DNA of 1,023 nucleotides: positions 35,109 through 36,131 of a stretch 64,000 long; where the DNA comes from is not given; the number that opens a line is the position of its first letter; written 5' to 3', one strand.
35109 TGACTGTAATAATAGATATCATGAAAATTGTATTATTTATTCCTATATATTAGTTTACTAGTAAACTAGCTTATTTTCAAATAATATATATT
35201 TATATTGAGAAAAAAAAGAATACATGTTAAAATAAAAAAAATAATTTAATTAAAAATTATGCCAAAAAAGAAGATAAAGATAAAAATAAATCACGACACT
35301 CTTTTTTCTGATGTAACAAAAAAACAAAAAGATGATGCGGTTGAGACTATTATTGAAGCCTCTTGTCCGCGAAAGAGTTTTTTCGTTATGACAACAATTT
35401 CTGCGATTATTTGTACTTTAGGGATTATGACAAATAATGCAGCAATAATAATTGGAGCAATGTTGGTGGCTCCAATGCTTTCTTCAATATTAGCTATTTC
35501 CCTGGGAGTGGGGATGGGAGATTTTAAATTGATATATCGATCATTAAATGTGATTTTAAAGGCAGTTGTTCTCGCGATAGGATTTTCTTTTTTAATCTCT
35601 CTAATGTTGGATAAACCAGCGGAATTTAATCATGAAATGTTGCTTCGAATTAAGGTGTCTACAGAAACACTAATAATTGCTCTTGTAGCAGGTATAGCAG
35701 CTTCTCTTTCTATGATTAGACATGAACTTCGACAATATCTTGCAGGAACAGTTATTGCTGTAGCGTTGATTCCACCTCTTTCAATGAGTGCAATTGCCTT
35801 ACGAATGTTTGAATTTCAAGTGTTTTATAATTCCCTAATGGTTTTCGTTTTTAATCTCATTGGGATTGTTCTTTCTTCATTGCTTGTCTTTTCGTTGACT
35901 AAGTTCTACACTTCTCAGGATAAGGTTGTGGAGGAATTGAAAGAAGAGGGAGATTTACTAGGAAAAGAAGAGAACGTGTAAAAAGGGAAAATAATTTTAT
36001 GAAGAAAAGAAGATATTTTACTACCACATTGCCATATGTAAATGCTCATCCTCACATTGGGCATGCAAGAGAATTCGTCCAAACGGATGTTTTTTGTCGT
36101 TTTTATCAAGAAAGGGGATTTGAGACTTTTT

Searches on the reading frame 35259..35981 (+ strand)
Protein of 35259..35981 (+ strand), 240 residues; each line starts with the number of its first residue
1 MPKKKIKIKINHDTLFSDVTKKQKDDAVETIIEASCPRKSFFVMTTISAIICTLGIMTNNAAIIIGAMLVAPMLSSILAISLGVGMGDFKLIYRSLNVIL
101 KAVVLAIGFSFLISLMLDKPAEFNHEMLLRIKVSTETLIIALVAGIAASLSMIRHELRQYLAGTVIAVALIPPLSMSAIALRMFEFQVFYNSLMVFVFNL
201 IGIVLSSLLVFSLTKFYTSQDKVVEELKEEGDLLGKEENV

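Call 71: search_protein_families(library=pfam, proteins=[window:35259-35981:+], max_evalue=0.001)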
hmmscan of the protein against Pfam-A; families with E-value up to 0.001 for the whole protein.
window:35259-35981:+ (240 aa): 1 family
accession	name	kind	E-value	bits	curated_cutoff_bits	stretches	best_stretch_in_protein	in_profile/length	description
PF04087.19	DUF389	-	1.9e-30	106.1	23.9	1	68-205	1-137/137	Domain of unknown function (DUF389)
